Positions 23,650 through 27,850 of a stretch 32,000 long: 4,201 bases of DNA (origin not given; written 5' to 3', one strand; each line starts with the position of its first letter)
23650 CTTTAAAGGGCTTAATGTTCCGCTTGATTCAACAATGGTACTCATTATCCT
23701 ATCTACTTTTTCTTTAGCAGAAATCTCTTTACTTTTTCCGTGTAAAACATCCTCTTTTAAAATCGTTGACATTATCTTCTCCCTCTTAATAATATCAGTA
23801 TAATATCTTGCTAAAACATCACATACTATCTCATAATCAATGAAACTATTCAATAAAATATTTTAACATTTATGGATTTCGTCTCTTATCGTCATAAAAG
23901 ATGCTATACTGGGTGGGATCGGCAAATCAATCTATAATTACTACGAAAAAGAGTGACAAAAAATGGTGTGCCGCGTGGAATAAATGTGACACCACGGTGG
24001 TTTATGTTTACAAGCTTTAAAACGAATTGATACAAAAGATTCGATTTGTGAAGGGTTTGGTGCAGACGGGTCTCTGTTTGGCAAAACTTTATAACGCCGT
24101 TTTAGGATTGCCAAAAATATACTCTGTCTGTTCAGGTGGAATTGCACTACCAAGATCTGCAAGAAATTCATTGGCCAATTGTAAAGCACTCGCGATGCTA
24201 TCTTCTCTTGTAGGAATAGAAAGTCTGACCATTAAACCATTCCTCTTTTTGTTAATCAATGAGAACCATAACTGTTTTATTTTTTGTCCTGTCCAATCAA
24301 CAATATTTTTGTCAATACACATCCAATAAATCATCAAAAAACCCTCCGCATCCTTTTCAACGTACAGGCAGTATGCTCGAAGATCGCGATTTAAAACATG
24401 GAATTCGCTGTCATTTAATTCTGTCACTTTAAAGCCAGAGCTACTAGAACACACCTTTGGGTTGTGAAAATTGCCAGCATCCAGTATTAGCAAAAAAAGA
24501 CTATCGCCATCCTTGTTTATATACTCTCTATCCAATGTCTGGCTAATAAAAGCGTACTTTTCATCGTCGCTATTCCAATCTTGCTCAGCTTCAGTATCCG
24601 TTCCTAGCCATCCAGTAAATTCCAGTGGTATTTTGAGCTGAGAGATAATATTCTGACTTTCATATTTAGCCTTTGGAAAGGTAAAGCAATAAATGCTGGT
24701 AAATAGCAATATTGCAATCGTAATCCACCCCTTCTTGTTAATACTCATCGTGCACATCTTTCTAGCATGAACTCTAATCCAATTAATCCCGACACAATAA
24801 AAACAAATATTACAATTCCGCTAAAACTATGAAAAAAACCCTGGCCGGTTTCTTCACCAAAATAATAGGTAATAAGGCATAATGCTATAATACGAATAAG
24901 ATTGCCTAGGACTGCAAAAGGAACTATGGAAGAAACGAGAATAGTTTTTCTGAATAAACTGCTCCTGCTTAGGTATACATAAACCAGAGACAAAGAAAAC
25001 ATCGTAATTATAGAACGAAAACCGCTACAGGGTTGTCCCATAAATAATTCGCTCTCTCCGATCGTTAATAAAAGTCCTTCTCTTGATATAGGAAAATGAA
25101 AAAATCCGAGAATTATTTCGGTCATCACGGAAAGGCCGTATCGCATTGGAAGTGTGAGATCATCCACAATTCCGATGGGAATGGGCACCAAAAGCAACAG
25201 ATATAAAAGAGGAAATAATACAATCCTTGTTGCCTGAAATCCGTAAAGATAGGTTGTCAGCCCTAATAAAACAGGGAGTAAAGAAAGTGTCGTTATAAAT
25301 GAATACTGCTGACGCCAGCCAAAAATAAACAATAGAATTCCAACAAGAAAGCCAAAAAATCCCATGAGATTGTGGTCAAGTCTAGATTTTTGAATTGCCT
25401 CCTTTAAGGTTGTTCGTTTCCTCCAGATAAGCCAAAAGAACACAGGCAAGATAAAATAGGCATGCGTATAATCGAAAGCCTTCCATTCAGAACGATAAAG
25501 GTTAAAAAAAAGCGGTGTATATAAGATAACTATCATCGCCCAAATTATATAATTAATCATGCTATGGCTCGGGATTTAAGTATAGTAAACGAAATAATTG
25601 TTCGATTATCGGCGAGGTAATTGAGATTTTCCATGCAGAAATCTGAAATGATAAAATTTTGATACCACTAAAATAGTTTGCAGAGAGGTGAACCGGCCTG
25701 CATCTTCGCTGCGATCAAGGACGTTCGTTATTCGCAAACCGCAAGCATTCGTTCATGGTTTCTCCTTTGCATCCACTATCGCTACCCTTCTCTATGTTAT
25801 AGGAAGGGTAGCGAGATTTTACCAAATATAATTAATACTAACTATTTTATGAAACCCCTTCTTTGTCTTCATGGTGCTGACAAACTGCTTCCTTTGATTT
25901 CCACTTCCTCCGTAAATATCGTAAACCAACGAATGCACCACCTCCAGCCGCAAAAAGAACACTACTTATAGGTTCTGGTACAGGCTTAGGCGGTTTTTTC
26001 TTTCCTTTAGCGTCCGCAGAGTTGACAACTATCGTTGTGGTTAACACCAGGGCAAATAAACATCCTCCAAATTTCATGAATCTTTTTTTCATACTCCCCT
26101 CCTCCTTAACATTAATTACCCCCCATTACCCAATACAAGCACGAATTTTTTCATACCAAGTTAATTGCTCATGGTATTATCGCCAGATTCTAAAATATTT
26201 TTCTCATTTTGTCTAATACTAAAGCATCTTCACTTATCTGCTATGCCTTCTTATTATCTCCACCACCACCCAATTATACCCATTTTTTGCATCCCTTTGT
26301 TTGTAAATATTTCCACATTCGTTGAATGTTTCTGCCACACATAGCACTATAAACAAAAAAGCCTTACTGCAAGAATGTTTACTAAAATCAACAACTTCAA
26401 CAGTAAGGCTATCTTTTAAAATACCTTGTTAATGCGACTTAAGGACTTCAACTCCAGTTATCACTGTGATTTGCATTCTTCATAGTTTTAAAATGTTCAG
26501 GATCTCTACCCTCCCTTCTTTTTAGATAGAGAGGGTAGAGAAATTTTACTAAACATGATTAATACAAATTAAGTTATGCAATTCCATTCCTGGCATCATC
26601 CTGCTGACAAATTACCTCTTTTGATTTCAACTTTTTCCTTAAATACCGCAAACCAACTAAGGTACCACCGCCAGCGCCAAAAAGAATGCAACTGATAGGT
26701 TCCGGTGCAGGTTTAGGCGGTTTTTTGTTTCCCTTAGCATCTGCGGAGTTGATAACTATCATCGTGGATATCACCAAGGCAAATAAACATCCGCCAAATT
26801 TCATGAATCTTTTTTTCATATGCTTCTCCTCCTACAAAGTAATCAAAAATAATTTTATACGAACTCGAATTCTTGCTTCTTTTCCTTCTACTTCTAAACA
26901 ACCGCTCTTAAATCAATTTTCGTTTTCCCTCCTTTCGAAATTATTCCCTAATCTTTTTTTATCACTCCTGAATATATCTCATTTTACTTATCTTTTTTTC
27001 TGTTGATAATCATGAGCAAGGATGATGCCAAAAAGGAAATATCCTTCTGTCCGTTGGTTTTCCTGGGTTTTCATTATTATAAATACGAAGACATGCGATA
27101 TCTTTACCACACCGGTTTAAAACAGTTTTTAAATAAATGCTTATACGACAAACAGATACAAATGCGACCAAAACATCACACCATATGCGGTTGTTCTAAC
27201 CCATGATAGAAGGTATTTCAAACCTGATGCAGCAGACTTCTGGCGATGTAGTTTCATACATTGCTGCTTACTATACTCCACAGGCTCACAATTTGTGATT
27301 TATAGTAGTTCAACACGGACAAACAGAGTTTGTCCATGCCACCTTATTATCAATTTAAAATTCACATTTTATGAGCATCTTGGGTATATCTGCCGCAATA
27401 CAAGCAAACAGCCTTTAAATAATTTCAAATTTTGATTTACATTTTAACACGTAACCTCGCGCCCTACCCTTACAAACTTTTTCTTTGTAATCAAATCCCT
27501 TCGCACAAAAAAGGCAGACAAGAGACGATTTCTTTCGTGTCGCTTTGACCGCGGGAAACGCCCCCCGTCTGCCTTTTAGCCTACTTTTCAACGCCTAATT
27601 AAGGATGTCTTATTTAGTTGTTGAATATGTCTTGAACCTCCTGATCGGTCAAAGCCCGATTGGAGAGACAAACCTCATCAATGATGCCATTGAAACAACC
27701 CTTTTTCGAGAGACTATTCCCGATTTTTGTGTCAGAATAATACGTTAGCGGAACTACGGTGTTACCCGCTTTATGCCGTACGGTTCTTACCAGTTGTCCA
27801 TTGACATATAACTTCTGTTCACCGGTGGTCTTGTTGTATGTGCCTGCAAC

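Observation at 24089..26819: Exosortase/EpsI locus with two tandem 81-aa PEP-CTERM proteins that have almost no passenger domain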

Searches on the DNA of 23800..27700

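Call 18: search_rna_families(source=window, start=23800, end=27700, threshold=evalue, max_evalue=1)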
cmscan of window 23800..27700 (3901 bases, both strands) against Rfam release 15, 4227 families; matches with E-value up to 1: 0.
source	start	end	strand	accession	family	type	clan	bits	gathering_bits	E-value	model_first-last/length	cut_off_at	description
